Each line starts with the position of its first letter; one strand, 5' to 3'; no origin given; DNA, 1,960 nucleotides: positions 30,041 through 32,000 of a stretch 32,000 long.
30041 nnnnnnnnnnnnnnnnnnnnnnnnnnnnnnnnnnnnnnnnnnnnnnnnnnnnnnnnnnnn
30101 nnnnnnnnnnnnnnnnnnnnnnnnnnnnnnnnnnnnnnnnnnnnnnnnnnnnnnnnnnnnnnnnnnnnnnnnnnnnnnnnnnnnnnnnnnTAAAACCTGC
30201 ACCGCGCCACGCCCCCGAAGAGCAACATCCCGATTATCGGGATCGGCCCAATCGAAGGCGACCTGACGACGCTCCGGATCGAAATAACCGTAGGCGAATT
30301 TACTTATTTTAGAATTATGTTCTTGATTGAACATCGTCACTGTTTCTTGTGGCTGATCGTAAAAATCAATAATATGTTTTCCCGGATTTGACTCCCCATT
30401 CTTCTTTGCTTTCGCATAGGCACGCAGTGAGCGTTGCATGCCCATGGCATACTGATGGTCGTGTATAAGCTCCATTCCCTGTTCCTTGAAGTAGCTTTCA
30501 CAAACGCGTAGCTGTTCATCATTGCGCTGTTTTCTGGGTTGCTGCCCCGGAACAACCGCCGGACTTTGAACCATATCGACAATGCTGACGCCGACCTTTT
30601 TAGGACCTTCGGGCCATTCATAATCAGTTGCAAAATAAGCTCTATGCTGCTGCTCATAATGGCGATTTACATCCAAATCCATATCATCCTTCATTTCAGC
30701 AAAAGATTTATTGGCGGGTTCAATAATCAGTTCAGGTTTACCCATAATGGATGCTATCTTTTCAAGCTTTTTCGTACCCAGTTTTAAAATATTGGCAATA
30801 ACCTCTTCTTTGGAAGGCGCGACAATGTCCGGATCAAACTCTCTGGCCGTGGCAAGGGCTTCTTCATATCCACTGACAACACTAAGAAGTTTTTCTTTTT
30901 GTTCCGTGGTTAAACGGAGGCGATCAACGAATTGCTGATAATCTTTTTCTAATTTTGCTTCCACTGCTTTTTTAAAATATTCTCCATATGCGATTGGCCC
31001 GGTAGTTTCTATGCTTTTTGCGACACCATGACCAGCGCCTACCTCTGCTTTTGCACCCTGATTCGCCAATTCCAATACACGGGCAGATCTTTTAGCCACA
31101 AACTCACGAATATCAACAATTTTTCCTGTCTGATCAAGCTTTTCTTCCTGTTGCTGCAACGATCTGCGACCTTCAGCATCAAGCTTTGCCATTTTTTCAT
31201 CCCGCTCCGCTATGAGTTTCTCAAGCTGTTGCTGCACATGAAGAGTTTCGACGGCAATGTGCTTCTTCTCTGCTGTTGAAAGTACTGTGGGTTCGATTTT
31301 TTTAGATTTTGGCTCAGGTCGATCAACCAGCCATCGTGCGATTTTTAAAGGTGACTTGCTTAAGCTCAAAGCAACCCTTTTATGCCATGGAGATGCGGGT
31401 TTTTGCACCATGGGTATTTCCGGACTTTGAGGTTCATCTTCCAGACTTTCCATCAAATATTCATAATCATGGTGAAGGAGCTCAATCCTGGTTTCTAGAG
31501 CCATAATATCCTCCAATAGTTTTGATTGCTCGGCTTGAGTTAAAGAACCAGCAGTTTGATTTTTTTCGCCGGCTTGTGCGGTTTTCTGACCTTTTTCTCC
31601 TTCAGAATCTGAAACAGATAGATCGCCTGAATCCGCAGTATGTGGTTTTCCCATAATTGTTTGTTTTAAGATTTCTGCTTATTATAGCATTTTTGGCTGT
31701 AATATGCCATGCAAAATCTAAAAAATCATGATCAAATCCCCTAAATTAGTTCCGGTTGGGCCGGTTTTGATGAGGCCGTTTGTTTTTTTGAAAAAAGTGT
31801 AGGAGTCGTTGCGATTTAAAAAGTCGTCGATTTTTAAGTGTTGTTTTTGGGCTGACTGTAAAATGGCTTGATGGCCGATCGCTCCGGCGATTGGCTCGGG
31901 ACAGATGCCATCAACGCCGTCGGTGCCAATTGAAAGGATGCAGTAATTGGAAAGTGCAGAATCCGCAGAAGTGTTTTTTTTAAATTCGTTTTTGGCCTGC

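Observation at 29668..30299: Adenine-specific VR/TR pair: a DGR mutagenesis signature at the 3' end of a 488-aa gene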

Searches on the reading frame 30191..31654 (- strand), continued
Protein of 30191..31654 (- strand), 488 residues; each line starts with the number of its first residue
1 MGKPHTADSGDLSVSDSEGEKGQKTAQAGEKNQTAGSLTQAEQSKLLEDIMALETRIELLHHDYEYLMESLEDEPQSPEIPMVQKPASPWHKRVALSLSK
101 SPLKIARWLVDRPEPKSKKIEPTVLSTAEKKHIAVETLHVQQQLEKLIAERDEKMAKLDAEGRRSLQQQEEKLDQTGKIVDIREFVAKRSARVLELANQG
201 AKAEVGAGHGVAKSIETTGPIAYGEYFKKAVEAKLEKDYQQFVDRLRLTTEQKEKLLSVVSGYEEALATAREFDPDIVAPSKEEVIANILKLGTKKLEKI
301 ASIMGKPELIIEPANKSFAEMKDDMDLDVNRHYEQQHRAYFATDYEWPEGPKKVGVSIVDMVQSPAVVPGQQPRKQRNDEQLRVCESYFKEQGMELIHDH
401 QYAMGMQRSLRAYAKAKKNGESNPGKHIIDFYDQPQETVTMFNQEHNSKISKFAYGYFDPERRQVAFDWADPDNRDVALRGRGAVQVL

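Call 99: search_protein_families(library=ncbifam, proteins=[window:30191-31654:-, L014:6612-6953:-, P0140], max_evalue=0.01)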
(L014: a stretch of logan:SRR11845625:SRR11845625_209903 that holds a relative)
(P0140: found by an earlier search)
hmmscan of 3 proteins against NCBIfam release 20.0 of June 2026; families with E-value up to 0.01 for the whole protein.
window:30191-31654:- (488 aa): 0 families

L014:6612-6953:- (114 aa): 1 family
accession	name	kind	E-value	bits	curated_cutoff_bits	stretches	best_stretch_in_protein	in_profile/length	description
NF033474.1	DivGenRetAVD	equivalog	1.5e-15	57.4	80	1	4-109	1-104/104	diversity-generating retroelement protein Avd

P0140 (326 aa): 8 families
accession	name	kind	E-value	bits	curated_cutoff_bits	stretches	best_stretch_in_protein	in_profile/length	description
TIGR04416.1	group_II_RT_mat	equivalog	4.8e-39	134.5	300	1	2-270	26-296/353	group II intron reverse transcriptase/maturase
NF041747.1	Drt3a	equivalog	7.1e-20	71.7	200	1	98-230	112-243/412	antiviral reverse transcriptase Drt3a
NF038233.2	retron_St85_RT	exception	1.8e-17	63.6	235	1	98-263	90-255/289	retron St85 family RNA-directed DNA polymerase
NF041746.1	Drt2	equivalog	2.6e-11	43.3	390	1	147-234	221-317/416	antiviral reverse transcriptase Drt2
TIGR04499.1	abortive_AbiA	subfamily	3.1e-08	32.8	250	1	95-229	144-295/615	AbiA family abortive infection protein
NF042941.1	Retron_TIR_antiphage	equivalog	0.00043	19.2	600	1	94-226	89-217/464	TIR domain-containing anti-phage reverse transcriptase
NF041748.1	Drt3b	equivalog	0.00081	18.2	350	1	149-225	231-315/647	antiviral reverse transcriptase Drt3b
NF041749.1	Drt4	equivalog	0.003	16.6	450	1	149-226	194-268/489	antiviral reverse transcriptase Drt4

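Call 100: search_protein_families(library=pfam, proteins=[L014:6612-6953:-, P0140], max_evalue=0.01)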
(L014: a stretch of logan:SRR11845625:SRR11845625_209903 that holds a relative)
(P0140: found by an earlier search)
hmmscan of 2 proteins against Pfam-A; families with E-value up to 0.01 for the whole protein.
L014:6612-6953:- (114 aa): 1 family
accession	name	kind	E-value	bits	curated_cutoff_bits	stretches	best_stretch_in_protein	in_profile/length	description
PF22296.2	bAvd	-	2.5e-12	47.7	40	1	6-110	3-106/107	bAvd-like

P0140 (326 aa): 1 family
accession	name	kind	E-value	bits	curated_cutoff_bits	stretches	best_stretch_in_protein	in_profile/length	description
PF00078.32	RVT_1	-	2.3e-17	63.8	29.6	1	37-238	8-205/205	Reverse transcriptase (RNA-dependent DNA polymerase)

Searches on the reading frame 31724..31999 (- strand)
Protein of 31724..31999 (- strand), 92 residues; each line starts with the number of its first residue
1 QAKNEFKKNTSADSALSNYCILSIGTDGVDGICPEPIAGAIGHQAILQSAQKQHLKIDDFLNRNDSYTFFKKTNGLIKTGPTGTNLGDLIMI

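Call 11: search_protein_families(library=pfam, proteins=[window:31724-31999:-], max_evalue=0.001)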
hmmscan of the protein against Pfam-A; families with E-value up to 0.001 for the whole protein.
window:31724-31999:- (92 aa): 1 family
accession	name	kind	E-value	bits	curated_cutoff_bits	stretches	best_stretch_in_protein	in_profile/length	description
PF05161.18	MOFRL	-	8.9e-21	74.5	28.3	1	15-88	35-106/106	MOFRL family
